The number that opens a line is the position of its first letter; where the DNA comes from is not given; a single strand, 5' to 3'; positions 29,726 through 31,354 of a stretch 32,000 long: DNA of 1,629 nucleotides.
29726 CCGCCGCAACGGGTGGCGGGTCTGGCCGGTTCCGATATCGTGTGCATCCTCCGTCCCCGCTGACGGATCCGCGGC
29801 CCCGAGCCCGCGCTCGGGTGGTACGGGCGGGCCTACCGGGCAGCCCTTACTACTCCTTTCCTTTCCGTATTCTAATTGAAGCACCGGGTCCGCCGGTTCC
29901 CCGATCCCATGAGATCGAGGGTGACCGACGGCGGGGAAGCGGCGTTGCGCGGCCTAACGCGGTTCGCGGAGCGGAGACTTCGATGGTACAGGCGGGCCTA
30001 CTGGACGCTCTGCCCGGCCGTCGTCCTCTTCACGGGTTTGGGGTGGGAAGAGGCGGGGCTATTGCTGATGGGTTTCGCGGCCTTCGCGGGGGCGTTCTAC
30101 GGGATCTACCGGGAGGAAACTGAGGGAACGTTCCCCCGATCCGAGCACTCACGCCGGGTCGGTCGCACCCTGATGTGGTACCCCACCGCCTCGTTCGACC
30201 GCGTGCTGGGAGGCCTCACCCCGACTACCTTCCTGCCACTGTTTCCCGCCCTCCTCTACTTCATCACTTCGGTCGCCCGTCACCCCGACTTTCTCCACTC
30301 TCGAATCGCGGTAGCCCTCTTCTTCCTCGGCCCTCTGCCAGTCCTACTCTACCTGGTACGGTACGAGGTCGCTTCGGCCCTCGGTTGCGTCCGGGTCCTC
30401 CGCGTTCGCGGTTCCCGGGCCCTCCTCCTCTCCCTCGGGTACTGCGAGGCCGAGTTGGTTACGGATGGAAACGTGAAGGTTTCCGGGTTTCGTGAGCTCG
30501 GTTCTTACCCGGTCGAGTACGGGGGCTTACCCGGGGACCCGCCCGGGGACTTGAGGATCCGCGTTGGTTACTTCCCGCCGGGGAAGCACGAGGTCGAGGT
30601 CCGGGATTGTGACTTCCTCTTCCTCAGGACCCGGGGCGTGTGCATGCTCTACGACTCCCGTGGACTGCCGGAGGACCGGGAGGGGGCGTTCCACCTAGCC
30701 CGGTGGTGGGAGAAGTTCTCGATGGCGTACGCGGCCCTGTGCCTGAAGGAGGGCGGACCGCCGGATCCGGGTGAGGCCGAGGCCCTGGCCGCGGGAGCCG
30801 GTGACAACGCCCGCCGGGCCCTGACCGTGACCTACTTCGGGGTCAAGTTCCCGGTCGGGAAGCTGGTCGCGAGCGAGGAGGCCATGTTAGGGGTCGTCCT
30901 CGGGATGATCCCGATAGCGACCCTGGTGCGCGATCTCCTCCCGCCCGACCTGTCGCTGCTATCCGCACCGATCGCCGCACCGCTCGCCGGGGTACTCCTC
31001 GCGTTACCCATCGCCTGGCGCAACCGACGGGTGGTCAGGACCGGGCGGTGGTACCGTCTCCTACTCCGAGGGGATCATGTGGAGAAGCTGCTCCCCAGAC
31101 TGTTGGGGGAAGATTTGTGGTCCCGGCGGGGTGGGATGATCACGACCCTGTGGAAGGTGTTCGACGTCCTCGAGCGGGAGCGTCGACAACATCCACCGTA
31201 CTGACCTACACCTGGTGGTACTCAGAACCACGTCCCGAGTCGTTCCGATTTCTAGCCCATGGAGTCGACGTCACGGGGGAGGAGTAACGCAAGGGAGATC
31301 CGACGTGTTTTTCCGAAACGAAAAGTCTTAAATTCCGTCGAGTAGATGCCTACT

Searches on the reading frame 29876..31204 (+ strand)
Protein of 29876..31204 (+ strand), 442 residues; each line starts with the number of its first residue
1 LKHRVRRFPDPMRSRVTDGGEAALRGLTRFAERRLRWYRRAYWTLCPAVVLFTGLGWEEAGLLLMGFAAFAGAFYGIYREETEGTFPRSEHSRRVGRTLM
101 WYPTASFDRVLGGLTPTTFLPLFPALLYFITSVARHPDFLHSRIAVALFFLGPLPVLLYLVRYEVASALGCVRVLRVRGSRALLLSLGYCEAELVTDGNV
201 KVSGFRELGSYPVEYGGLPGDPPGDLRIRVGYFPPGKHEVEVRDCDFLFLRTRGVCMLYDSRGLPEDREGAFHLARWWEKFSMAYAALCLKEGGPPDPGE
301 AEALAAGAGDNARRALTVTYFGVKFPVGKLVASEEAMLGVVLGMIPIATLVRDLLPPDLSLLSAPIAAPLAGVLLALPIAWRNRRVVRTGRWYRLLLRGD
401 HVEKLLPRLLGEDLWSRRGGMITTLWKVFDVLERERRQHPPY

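Call 58: search_protein_families(library=pfam, proteins=[window:29876-31204:+], max_evalue=0.1)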
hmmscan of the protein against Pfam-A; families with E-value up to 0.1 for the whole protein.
window:29876-31204:+ (442 aa): 0 families

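Call 99: search_solved_structures(query=A6, max_evalue=10)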
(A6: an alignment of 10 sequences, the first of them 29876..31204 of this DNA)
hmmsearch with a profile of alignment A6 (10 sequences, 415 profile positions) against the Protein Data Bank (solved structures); distinct sequences matched with E-value up to 10: 3.
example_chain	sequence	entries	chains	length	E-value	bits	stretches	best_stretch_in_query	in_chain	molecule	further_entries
6akf_A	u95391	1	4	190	2.8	10.1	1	40-144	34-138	Claudin-3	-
6akg_A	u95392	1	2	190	4.3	9.5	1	40-142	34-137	Claudin-3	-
6ake_A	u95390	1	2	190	4.8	9.4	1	40-143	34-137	Claudin-3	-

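Call 100: search_protein_families(library=padloc, proteins=[window:29876-31204:+], max_evalue=0.1)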
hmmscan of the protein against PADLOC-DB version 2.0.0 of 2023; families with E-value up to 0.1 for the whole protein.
window:29876-31204:+ (442 aa): 0 families
